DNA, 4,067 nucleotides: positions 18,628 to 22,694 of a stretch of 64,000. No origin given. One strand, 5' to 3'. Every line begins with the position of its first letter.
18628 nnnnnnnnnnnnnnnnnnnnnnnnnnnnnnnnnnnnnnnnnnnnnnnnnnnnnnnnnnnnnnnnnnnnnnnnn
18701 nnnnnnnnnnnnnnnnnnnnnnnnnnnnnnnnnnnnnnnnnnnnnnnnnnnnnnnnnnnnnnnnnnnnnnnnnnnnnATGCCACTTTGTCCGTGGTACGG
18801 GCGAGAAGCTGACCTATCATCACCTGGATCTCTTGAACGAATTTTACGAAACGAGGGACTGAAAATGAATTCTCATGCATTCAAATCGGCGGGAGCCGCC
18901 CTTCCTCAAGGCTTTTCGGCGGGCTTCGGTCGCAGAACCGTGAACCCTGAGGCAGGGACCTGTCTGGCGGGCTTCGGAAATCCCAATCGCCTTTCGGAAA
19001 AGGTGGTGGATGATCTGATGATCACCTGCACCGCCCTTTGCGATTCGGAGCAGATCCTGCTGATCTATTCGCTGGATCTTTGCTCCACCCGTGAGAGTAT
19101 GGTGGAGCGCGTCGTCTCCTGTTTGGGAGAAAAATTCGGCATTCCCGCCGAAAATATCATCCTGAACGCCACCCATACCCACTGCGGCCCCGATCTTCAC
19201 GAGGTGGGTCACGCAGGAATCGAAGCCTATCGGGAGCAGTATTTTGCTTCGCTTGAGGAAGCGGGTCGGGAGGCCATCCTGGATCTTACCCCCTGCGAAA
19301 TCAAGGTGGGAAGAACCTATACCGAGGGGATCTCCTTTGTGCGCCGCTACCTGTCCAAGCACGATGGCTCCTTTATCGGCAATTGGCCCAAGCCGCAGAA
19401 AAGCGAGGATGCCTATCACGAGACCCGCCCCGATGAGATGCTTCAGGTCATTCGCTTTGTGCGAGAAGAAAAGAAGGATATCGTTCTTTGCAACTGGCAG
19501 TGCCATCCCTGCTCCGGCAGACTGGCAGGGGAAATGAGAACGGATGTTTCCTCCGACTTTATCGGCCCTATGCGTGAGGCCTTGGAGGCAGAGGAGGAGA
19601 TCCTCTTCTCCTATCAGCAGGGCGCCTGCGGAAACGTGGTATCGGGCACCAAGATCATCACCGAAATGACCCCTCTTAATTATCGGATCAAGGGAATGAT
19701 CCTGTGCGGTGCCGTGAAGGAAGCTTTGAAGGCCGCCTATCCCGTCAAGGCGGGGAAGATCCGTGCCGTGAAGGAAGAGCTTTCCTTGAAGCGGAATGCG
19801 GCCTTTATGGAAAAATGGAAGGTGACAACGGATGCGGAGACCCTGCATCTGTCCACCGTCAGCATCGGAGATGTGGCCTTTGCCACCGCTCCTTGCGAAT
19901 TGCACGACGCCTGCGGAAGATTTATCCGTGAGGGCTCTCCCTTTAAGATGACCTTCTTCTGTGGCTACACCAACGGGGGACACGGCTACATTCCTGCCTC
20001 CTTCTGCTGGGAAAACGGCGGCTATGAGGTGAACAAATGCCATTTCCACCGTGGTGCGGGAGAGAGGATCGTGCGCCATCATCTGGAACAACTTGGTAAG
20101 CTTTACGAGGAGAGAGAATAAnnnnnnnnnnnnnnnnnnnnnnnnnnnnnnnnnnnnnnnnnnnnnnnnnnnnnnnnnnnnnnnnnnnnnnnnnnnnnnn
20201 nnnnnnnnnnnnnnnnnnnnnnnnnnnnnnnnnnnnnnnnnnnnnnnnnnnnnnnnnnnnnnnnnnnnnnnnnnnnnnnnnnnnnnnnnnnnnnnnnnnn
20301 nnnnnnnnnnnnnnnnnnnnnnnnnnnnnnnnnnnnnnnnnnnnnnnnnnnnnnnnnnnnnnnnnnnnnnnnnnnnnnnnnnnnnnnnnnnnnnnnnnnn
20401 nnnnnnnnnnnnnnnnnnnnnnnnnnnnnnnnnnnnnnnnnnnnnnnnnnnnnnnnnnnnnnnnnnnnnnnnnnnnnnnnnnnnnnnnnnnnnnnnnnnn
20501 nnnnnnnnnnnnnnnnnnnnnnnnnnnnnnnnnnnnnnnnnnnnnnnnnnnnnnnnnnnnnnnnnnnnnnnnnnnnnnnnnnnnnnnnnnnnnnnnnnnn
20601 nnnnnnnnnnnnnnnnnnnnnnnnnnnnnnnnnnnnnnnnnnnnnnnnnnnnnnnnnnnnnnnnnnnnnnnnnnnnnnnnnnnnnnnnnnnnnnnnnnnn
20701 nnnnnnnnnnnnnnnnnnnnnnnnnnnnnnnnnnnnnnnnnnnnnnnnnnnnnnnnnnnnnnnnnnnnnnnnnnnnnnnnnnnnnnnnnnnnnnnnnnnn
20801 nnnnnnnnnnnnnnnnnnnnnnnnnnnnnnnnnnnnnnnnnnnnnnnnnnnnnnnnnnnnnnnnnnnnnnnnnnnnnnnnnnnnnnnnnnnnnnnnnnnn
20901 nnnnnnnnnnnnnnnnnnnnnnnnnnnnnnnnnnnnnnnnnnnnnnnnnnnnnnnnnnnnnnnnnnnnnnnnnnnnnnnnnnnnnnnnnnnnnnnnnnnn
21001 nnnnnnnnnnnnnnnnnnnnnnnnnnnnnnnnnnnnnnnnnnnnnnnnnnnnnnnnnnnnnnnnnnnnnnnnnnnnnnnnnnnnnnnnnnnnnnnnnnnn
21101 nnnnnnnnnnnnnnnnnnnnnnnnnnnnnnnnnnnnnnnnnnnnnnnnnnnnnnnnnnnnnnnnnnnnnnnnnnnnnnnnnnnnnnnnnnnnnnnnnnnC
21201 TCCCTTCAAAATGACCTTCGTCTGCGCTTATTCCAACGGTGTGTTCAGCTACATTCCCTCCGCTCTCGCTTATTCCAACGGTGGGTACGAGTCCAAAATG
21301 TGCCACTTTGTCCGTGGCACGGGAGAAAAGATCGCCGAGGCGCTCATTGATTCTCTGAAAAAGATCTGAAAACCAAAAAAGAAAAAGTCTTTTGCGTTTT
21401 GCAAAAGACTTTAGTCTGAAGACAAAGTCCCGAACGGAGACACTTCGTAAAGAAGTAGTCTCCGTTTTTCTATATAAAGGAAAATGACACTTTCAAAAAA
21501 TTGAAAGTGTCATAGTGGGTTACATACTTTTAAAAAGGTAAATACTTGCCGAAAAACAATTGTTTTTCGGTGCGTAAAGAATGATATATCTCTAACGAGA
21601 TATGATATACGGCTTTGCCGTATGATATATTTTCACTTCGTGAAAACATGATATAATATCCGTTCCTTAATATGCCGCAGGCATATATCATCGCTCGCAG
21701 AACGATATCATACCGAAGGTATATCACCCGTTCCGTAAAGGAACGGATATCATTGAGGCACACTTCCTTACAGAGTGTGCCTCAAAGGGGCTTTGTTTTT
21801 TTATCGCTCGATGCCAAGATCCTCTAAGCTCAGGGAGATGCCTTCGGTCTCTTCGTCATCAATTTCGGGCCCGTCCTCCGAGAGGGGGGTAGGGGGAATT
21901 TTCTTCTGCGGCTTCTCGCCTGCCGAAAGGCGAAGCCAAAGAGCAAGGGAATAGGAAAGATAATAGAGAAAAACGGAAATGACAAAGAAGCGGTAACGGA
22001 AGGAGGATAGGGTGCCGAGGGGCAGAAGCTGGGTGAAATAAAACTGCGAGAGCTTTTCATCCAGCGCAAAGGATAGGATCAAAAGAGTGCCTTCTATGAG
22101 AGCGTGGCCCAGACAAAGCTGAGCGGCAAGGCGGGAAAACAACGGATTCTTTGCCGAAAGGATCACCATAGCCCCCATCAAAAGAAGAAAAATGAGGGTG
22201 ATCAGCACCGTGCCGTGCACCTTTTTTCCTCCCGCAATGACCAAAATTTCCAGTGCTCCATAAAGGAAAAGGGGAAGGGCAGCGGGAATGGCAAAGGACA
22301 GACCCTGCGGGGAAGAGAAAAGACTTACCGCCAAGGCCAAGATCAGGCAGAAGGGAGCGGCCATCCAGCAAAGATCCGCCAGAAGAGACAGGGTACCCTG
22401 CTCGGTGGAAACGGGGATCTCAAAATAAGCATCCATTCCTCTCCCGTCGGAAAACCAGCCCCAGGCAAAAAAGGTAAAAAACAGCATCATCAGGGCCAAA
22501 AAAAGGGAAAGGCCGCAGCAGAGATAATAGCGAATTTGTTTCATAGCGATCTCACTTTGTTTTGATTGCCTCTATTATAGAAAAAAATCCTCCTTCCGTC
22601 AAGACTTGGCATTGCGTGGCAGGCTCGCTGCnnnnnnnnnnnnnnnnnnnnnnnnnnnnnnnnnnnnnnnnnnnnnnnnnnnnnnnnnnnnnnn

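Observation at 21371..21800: About 400 bp of wall-to-wall stem-loops with a 4 + 4 inverted heptamer array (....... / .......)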

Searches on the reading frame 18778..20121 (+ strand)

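Call 9: search_protein_families(library=pfam, proteins=[window:18778-20121:+])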
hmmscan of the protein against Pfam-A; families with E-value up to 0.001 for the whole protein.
window:18778-20121:+ (447 aa): 1 family
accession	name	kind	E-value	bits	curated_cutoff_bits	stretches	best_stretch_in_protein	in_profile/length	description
PF04734.18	Ceramidase_alk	-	9.3e-08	31.6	32.1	1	59-273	15-230/509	Neutral/alkaline non-lysosomal ceramidase, N-terminal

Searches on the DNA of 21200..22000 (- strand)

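Call 4: search_rna_families(source=window, start=21200, end=22000, threshold=evalue, max_evalue=10, show_alignments=3)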
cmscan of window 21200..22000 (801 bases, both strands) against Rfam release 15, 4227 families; matches with E-value up to 10: 17.
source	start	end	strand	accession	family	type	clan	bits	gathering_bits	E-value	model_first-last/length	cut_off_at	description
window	21680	21755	-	RF01706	Gut-1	Gene; sRNA;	-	59.3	50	3.9e-11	1-77/77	no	Gut-1 RNA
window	21579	21651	+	RF01706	Gut-1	Gene; sRNA;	-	39.3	50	4.5e-06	1-77/77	no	Gut-1 RNA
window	21397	21511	+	RF02693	psm_mec_RNA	Gene; sRNA;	-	30.1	85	0.057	1-143/143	no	psm_mec locus RNA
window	21371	21450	-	RF00242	ctRNA_pT181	Gene; antisense;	-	29.1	56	0.1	1-94/94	no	ctRNA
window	21465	21514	-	RF01096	PK-HAV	Cis-reg;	-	24.7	50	1.4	1-56/56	no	HepA virus 3'-terminal pseudoknot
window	21474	21540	-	RF02371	PyrG_leader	Cis-reg; leader;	-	20.1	65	6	1-78/78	no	PyrG leader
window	21425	21561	+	RF01253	snR46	Gene; snRNA; snoRNA; HACA-box;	CL00021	20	43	0.19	1-197/197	no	Small nucleolar RNA snR46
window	21456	21522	+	RF04318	idnO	Cis-reg;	-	19.3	100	2.3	49-184/206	no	idnO ncRNA motif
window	21376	21415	+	RF00020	U5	Gene; snRNA; splicing;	-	18.6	40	5.7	19-58/117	no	U5 spliceosomal RNA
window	21515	21639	+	RF02550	RnaG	Gene; sRNA;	-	18.2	153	2.8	1-120/120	no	RnaG sRNA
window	21433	21526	-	RF00265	SNORA69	Gene; snRNA; snoRNA; HACA-box;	-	17.3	47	3.1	1-132/132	no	Small nucleolar RNA SNORA69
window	21473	21526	+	RF02863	sRNA_2410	Gene; sRNA;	-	17.2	61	3.3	89-142/196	no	Enterococcus sRNA 2410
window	21426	21503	-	RF02663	GmglnB1_5p_UTR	Cis-reg;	-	16.8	54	3.3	1-85/85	no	GmglnB1 5'UTR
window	21352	21469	+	RF02618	SSRC34_2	Gene; sRNA;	-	16.6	48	7.3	1-125/125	no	Streptococcus sRNA 34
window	21644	21717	-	RF03676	MIR5148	Gene; miRNA;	-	16.5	93.5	3.5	1-78/78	no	MIR5148 microRNA precursor family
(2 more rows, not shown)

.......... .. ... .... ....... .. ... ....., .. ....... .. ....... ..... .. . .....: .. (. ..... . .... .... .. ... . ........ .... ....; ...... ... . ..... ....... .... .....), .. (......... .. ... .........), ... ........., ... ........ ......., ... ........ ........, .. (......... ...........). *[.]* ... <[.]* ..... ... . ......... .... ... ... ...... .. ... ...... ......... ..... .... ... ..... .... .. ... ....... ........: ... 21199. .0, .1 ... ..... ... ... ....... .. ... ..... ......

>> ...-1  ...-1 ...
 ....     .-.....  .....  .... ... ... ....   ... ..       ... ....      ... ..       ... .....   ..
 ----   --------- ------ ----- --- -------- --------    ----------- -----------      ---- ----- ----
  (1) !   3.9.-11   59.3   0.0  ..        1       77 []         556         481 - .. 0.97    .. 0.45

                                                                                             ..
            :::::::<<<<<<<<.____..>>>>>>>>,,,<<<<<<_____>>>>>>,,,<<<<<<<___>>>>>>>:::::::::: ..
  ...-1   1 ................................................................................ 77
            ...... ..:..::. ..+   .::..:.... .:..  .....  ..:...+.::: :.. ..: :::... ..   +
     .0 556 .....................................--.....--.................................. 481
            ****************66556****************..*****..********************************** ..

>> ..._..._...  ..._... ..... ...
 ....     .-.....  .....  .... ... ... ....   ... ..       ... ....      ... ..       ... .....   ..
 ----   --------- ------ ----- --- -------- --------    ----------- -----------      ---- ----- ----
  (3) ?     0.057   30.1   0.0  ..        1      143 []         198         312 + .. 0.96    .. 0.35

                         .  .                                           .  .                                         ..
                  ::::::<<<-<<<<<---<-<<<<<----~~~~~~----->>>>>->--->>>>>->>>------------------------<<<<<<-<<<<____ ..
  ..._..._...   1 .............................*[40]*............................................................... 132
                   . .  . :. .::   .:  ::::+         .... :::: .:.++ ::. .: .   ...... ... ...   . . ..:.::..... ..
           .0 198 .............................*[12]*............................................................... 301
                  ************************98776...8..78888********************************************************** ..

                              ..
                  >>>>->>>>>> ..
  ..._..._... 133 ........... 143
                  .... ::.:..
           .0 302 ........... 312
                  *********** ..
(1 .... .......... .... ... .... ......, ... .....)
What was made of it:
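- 21580..21654 (-): 3' half: four complementary heptamers AUAUCAU (plus-strand ATGATAT at 21648, 21622, 21602, 21581) separated by hairpins 21630-21646, 21609-21621 and 21588-21601. Rfam sub-threshold hit on the plus strand, 39.3 bits (call 4).
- Rfam gives a 39.3-bit plus-strand hit at 21579-21651 (call 4).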

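Call 62: search_dna_similar(query=window:21540-21800:-, collection=plasmids, mode=distant, max_rows=10)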
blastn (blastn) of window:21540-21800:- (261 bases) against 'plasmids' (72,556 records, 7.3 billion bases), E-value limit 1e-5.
No match.

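Call 63: search_dna_similar(query=window:21540-21800:-, collection=phages, mode=distant, max_rows=10)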
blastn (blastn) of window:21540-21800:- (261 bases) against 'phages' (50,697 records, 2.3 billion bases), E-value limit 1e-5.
No match.
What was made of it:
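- There are no plasmid or phage records (calls 62, 63).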

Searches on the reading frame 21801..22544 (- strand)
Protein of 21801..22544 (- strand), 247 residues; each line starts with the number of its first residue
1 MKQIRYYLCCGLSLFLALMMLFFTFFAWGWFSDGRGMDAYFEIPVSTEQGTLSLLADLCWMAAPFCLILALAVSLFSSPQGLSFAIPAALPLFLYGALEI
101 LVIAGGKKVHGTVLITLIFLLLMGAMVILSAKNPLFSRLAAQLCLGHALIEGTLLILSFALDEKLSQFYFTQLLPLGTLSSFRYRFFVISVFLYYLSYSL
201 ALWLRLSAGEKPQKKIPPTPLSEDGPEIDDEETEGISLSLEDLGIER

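Call 9: search_protein_families(library=pfam, proteins=[window:21801-22544:-])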
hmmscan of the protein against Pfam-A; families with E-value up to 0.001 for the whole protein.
window:21801-22544:- (247 aa): 0 families

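Call 16: find_encoding_contigs(protein=window:21801-22544:-, flank=6000, max_places=10)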
Protein window:21801-22544:- (247 aa): no gene with exactly this product is on record in the collection.
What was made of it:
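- Tried and rejected: Exact-protein look-up of the neighbouring membrane protein found nothing on record (call 16).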

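Call 17: find_related_loci(query=window:21801-22544:-, collection=genome_contigs, flank=3000)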
Query window:21801-22544:- (247 aa) in genome_contigs; peptide patterns used: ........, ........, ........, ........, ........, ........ (x = any residue, [..] = any of these).
348 stretches matched a pattern, but none encodes a relative of the query by tblastn (E <= 1e-3).
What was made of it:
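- Tried and rejected: Relatives of that protein in genome_contigs gave no confirmed locus and cost one scan (call 17).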
